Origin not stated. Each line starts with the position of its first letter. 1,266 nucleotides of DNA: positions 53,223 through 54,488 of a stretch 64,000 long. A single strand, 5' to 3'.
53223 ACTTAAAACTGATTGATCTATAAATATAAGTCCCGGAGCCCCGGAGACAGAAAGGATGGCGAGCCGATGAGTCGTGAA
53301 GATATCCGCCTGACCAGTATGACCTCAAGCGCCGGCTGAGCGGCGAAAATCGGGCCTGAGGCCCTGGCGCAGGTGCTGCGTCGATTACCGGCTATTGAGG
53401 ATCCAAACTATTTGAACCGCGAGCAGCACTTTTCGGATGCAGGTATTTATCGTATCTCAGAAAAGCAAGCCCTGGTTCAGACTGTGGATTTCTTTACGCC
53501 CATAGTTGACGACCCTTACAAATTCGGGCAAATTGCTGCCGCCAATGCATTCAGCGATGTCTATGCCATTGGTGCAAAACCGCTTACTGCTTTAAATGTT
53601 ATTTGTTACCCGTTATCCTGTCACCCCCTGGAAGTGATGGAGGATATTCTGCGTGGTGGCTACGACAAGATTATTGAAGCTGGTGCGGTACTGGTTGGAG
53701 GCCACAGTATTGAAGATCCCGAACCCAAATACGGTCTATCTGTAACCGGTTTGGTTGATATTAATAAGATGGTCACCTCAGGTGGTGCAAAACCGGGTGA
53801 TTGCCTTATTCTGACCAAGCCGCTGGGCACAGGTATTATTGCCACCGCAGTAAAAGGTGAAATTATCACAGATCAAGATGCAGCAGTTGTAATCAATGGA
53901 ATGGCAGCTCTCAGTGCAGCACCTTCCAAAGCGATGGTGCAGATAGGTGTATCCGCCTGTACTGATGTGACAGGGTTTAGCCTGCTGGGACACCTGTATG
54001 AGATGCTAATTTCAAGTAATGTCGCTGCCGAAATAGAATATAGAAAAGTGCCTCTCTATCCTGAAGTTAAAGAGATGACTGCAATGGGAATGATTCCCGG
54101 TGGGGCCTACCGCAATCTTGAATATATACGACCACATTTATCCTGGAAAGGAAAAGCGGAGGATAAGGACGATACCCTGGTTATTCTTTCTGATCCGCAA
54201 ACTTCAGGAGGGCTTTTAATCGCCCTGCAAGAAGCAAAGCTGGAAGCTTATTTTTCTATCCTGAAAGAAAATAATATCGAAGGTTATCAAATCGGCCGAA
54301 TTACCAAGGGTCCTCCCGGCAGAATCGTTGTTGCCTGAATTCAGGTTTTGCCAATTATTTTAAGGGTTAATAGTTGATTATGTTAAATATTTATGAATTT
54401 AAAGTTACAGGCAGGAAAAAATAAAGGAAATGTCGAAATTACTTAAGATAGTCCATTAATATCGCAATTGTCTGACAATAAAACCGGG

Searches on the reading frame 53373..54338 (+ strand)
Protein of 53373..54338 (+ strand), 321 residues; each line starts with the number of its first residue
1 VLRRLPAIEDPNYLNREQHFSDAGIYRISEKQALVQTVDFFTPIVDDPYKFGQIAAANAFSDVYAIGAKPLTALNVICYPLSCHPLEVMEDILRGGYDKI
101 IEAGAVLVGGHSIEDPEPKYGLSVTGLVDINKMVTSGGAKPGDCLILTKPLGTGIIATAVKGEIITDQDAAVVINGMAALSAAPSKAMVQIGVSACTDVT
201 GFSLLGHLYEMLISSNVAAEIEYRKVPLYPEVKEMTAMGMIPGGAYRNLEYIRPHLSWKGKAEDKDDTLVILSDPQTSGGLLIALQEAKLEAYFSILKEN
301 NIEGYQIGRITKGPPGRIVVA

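Call 3: search_protein_families(library=pfam, proteins=[window:53373-54338:+], max_evalue=0.001)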
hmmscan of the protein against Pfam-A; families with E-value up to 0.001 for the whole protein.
window:53373-54338:+ (321 aa): 2 families
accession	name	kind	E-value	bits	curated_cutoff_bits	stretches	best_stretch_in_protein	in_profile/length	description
PF00586.29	AIRS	-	4.1e-26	92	24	1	21-128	2-112/112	AIR synthase related protein, N-terminal domain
PF02769.27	AIRS_C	-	5.7e-19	69.2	23.1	1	140-319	1-154/156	AIR synthase related protein, C-terminal domain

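Call 4: search_protein_families(library=ncbifam, proteins=[window:53373-54338:+], max_evalue=0.001)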
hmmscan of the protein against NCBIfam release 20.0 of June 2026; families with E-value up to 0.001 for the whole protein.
window:53373-54338:+ (321 aa): 16 families
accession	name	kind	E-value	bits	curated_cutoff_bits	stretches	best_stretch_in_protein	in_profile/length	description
TIGR00476.1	selD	equivalog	9.5e-100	333.8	125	1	8-288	33-309/311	selenide, water dikinase SelD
NF002098.0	PRK00943.1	equivalog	7.5e-88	294.7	299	1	6-314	35-338/347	selenide, water dikinase SelD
NF010705.0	PRK14105.1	equivalog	9.8e-45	152.9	291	1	28-236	54-278/345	selenide, water dikinase SelD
TIGR04369.1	fusion_not_SelD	hypoth_equivalog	2.6e-38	131.7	700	1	21-290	384-686/701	oxidoreductase/SelD-related fusion protein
TIGR01379.1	thiL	equivalog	4.4e-20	71.9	184.15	1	33-237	44-247/320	thiamine-phosphate kinase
TIGR03267.1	methan_mark_2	hypoth_equivalog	4.1e-16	58.9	365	1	22-246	46-266/323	methanogenesis marker 2 protein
NF004351.0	PRK05731.1-4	equivalog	5.6e-16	58.5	324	1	47-236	70-257/321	thiamine-phosphate kinase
TIGR04049.1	AIR_rel_sll0787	hypoth_equivalog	2.2e-08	33.5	321.3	1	44-233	68-248/318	sll0787 family AIR synthase-like protein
NF004350.0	PRK05731.1-1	equivalog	2.7e-07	29.8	441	1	32-235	47-248/325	thiamine-phosphate kinase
TIGR02124.1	hypE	equivalog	9.5e-07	28.1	251.6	1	21-238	34-255/332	hydrogenase expression/formation protein HypE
NF004353.0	PRK05731.2-2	equivalog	2.1e-06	27.1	301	1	14-237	13-236/311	thiamine-phosphate kinase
NF002290.1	PRK01213.1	equivalog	1.8e-05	23.2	648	1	21-225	424-643/723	phosphoribosylformylglycinamidine synthase subunit PurL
TIGR04050.1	MSMEG_0567_Cter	hypoth_equivalog_domain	3.8e-05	23.3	312.2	1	46-243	58-243/296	MSMEG_0567/sll0787 family protein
TIGR00878.1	purM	equivalog_domain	4e-05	23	236.35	0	57-146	83-176/332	phosphoribosylformylglycinamidine cyclo-ligase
TIGR01736.1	FGAM_synth_II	equivalog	0.00015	20.2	525.75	0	20-226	418-641/718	phosphoribosylformylglycinamidine synthase subunit PurL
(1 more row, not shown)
